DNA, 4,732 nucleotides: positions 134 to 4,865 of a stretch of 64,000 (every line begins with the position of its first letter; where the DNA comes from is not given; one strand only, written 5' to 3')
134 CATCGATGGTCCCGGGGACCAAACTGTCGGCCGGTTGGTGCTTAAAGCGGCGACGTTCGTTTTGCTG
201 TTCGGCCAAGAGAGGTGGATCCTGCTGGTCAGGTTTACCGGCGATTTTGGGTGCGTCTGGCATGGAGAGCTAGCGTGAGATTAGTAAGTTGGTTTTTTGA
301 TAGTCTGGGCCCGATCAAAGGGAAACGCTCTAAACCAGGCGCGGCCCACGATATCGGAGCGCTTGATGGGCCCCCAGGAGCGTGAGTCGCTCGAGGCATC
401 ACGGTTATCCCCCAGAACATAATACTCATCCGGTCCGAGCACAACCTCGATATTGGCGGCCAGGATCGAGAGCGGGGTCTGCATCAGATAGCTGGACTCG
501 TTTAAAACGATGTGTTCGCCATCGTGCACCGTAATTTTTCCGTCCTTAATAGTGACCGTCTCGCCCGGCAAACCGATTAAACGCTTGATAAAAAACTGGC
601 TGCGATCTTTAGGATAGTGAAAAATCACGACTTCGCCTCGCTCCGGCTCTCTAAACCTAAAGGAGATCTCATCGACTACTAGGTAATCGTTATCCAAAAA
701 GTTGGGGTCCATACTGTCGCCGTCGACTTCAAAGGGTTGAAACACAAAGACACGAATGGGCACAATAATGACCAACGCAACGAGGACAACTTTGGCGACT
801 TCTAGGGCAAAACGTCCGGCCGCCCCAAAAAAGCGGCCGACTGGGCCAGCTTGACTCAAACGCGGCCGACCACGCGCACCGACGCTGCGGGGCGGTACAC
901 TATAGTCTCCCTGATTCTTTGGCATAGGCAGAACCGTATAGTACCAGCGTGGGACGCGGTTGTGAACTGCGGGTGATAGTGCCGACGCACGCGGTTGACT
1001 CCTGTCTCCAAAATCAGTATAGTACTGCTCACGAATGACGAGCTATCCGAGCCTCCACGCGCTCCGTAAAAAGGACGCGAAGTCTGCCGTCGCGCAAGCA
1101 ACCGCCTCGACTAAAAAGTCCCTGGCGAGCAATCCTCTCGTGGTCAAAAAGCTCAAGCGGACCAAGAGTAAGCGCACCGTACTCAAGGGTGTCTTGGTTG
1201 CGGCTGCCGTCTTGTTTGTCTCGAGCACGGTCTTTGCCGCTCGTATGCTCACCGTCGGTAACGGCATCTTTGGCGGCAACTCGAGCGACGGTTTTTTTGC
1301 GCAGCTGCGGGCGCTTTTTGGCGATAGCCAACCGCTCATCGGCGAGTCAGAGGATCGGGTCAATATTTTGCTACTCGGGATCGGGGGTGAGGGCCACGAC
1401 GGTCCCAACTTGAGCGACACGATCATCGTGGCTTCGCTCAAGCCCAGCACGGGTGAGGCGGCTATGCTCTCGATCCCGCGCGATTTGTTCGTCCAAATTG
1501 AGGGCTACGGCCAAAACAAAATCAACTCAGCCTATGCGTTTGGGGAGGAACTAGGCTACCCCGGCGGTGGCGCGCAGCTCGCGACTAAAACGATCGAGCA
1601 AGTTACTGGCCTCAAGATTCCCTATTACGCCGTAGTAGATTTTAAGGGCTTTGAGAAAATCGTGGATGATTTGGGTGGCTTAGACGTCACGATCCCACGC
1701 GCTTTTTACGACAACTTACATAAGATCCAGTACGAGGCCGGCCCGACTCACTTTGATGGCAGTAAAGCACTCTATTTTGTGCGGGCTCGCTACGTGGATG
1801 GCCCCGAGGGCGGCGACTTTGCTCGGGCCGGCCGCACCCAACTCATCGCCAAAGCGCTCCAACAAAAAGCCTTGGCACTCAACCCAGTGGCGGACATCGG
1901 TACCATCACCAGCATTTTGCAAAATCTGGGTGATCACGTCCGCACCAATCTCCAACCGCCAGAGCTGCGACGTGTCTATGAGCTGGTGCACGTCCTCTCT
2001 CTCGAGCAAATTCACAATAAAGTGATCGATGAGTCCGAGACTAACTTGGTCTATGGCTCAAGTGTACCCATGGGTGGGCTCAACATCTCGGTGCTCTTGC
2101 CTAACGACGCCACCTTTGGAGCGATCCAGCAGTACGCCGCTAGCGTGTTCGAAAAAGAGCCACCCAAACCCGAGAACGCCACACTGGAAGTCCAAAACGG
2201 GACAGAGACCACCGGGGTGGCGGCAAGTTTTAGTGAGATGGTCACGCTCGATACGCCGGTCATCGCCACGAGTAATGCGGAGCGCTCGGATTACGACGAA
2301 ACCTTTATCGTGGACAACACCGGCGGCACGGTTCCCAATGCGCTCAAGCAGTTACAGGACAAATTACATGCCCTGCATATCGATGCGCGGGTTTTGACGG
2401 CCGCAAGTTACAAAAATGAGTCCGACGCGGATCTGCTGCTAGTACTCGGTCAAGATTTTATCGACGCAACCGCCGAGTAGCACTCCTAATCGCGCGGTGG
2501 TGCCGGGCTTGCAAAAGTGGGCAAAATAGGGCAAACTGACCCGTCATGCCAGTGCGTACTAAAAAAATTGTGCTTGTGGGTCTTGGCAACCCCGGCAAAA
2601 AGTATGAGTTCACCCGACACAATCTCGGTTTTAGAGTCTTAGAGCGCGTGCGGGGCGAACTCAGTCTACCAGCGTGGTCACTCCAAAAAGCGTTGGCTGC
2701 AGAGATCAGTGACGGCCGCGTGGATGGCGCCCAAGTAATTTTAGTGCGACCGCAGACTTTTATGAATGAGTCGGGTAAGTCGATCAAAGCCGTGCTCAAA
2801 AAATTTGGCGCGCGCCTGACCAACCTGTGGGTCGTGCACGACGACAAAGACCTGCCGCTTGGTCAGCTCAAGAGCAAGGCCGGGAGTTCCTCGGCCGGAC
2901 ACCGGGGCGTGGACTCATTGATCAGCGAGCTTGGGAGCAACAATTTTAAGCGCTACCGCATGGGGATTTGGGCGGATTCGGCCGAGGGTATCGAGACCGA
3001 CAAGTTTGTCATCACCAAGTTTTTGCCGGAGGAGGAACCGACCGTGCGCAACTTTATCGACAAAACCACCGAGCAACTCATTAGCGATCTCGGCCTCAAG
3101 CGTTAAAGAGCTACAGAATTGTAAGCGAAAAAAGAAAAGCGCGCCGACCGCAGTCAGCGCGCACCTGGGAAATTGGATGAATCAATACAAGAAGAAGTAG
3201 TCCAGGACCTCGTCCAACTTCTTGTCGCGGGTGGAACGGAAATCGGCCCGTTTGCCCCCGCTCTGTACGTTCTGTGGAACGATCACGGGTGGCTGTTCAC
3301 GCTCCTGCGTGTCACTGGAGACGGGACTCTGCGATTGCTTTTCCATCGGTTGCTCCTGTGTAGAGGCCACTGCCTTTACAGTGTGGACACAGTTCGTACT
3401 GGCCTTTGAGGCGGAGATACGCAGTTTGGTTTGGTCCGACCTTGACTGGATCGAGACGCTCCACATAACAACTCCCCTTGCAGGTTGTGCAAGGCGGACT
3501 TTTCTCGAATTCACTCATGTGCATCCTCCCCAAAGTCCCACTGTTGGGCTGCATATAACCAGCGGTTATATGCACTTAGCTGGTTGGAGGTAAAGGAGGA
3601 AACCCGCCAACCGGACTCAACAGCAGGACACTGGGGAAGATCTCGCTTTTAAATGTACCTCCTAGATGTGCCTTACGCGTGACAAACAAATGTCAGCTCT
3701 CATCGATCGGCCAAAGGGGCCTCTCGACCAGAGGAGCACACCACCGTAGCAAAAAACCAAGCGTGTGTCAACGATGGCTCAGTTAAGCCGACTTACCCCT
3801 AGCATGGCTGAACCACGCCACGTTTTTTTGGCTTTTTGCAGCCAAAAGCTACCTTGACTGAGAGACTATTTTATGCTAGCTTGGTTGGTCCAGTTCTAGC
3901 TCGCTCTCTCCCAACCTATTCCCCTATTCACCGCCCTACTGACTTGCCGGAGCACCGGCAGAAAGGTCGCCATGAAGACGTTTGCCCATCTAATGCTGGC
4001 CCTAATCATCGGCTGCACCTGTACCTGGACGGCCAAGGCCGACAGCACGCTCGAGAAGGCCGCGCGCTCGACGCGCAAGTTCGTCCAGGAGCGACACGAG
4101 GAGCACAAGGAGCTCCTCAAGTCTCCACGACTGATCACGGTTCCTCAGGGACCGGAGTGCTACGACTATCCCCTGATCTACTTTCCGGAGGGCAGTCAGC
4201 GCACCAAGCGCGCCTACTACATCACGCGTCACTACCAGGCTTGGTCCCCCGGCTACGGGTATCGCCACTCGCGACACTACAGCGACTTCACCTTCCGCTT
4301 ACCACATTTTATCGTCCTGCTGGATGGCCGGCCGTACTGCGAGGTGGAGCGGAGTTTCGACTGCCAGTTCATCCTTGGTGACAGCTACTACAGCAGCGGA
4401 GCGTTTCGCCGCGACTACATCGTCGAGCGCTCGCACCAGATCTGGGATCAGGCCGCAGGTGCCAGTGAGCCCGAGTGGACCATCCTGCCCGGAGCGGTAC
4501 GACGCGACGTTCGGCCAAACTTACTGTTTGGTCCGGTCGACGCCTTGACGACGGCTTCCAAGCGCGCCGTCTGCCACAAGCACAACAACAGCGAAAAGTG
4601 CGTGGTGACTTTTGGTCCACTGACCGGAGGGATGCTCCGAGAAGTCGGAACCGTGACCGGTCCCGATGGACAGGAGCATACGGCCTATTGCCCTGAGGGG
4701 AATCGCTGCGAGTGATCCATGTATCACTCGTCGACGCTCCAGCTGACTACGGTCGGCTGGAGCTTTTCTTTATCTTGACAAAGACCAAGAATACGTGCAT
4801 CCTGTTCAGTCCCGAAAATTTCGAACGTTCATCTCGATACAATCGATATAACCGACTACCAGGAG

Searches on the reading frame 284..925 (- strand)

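Call 40: search_protein_families(library=pfam, proteins=[window:284-925:-])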
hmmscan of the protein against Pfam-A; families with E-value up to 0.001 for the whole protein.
window:284-925:- (214 aa): 2 families
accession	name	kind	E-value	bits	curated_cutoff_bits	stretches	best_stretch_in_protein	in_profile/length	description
PF10502.14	Peptidase_S26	-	1.4e-43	149.2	22.9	1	42-199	3-166/168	Signal peptidase, peptidase S26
PF00717.28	Peptidase_S24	-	5.4e-07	29.8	23.3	1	66-125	39-90/116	Peptidase S24-like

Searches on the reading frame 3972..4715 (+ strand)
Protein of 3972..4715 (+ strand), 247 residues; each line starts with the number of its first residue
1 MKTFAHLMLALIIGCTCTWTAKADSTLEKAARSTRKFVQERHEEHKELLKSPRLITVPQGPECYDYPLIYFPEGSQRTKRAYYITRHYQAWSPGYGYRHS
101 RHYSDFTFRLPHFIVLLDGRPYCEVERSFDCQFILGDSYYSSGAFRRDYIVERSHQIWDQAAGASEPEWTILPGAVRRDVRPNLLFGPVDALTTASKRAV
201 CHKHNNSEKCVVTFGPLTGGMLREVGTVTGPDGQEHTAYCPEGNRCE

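Call 27: find_encoding_contigs(protein=window:3972-4715:+, flank=10000, max_places=10)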
Protein window:3972-4715:+ (247 aa): 1 contig read that carries it; 1 place shown.
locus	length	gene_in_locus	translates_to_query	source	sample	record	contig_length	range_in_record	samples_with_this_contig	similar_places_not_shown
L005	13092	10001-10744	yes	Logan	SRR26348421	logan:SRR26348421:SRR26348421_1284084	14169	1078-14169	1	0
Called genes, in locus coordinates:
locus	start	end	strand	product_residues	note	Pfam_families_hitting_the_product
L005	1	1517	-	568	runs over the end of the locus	-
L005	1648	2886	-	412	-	PF11104:PilM_2, PF02491:SHS2_FTSA, PF06723:MreB_Mbl, PF06277:EutA (weak), PF14450:FtsA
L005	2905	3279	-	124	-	PF01219:DAGK_prokar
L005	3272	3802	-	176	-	PF02130:YbeY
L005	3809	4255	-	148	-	PF09424:YqeY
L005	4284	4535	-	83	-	PF01165:Ribosomal_S21 (weak)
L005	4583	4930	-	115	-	PF11969:DcpS_C, PF01230:HIT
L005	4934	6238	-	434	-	PF13393:tRNA-synt_His, PF03129:HGTP_anticodon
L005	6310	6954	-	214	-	PF10502:Peptidase_S26, PF00717:Peptidase_S24 (weak)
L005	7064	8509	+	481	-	PF03816:LytR_cpsA_psr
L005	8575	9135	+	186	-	PF01195:Pept_tRNA_hydro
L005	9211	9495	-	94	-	-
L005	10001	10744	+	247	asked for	-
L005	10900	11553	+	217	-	-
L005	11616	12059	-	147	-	-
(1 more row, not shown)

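Call 40: search_protein_families(library=pfam, proteins=[window:3972-4712:+])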
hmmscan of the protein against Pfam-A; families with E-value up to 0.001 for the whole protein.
window:3972-4712:+ (247 aa): 0 families
